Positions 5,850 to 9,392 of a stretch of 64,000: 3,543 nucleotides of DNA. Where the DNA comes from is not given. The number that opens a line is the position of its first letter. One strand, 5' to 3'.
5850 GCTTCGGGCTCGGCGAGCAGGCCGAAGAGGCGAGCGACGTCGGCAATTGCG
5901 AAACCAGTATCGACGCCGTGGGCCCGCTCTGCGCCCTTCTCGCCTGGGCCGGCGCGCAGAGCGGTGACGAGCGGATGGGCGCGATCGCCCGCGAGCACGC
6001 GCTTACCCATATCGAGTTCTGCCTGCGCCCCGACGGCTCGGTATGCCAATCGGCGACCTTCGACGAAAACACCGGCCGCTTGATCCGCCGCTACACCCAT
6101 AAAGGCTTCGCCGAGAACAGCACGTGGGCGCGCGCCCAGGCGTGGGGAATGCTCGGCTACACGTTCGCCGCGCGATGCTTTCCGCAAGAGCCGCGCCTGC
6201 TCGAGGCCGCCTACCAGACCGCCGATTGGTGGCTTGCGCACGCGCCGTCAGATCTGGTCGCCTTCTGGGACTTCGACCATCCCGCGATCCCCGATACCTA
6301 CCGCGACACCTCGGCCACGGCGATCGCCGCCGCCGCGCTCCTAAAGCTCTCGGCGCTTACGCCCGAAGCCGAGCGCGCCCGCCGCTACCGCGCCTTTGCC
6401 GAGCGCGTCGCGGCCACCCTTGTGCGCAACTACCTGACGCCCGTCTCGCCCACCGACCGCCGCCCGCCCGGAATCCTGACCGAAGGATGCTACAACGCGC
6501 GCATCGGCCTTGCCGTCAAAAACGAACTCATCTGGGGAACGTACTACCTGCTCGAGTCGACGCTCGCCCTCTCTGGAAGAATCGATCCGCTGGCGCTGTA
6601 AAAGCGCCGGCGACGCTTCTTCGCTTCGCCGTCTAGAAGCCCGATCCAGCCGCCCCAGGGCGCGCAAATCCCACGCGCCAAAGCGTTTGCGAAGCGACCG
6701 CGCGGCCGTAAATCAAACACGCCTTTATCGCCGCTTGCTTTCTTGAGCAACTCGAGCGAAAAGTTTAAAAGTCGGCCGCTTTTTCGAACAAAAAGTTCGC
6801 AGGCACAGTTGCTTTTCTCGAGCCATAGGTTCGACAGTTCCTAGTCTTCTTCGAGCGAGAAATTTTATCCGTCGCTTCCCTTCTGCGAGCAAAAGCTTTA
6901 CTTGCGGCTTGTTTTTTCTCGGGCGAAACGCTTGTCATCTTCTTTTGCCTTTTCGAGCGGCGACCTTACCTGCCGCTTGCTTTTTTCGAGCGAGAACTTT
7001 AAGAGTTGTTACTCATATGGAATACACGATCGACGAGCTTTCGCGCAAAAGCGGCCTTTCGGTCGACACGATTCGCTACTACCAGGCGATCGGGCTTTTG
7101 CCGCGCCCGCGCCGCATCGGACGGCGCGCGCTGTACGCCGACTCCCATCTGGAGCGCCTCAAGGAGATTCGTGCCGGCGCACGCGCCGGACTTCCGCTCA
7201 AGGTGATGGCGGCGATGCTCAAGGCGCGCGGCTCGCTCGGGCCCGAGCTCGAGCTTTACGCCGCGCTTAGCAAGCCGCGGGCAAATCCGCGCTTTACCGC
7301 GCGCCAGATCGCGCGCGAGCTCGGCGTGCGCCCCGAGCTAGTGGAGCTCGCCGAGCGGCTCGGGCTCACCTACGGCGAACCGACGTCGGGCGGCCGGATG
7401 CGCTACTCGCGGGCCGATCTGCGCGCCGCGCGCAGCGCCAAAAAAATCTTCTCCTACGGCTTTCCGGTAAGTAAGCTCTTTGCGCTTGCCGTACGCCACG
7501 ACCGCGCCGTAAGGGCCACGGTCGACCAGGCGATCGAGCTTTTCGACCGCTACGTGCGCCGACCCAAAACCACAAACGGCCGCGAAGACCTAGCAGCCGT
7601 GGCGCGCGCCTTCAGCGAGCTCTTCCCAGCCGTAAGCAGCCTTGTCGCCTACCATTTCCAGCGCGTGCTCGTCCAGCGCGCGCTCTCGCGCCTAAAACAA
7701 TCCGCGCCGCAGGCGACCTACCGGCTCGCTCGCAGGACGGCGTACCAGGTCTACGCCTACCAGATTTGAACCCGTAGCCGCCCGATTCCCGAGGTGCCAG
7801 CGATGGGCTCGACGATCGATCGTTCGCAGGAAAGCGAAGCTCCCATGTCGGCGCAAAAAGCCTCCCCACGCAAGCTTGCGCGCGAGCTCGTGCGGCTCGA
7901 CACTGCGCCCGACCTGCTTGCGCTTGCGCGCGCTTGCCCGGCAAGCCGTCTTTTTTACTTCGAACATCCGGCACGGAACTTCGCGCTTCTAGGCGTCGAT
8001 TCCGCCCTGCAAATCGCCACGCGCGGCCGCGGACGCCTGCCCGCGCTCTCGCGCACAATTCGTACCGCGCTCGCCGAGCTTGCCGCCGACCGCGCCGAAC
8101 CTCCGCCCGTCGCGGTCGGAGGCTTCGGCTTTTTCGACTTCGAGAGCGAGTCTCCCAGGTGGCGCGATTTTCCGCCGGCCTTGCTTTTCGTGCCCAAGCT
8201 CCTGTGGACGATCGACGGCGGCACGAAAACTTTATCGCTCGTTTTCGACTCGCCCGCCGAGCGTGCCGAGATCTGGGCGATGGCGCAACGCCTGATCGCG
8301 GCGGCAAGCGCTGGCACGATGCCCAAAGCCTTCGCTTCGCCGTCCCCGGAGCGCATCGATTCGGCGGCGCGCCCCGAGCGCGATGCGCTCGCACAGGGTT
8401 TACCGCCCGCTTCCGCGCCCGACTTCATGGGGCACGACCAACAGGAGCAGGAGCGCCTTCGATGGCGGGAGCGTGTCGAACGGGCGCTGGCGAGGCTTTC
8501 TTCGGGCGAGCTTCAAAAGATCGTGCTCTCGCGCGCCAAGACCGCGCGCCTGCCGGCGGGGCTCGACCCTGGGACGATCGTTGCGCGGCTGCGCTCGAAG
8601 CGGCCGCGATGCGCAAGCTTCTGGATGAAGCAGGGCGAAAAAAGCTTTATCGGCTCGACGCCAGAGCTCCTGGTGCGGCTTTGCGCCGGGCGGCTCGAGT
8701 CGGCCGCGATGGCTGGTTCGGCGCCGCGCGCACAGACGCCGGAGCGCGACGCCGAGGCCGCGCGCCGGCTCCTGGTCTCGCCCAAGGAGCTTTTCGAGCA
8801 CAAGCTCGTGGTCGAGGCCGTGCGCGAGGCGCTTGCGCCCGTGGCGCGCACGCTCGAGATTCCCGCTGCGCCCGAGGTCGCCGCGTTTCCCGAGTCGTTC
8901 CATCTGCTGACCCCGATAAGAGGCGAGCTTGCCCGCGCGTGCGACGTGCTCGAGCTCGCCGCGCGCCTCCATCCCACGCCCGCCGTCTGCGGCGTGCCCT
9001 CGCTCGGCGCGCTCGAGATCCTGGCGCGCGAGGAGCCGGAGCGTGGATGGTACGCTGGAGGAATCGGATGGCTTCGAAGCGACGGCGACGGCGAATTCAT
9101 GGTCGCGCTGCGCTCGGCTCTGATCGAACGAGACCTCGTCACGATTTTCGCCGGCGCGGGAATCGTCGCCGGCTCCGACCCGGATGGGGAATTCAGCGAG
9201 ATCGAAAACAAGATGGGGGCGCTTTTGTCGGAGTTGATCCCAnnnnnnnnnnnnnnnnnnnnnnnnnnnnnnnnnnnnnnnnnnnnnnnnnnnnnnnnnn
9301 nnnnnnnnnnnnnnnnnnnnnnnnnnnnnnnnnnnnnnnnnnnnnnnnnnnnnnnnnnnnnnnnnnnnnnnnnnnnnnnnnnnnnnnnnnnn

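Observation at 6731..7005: About 8 degenerate 35-bp direct repeats with a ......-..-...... palindromic core immediately upstream of a MerR regulator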

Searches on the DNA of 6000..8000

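Call 8: search_rna_families(source=window, start=6000, end=8000, threshold=evalue, max_evalue=1)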
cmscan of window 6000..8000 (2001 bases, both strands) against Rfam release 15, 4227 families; matches with E-value up to 1: 2.
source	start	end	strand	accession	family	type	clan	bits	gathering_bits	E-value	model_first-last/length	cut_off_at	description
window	7242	7369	+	RF02234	sX15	Gene; sRNA;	-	25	55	0.17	1-159/159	no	Xanthomonadaceae sRNA sX15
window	7068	7143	-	RF01668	P10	Gene; sRNA;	-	17.8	37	0.39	1-72/72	no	Pseudomonas sRNA P10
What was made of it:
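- On Structured RNA / riboswitch / sRNA: No Rfam hit in the intergenic region at E up to 1; the only two matches in the 6000-8000 scan lie inside the regulator's coding sequence and score far below their gathering thresholds (call 8).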

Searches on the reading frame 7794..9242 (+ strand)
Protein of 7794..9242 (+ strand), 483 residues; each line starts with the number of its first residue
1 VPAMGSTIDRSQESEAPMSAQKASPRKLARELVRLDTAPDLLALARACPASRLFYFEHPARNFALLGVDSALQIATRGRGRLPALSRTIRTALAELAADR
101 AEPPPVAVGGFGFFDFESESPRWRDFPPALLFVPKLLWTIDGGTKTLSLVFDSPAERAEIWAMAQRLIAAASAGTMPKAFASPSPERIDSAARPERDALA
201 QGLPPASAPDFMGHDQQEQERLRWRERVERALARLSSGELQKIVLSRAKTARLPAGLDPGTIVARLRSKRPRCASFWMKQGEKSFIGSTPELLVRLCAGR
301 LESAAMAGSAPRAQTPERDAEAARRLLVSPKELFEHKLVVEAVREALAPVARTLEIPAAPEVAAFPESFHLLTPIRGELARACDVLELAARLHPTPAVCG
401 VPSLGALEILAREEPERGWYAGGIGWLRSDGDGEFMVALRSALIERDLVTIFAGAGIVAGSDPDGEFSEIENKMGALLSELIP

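Call 10: search_protein_families(library=pfam, proteins=[window:7794-9242:+], max_evalue=0.01)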
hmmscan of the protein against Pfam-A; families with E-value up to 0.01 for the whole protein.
window:7794-9242:+ (483 aa): 1 family
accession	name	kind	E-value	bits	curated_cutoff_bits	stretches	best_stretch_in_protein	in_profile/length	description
PF00425.24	Chorismate_bind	-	7.3e-73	245.7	27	1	223-473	4-257/257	chorismate binding enzyme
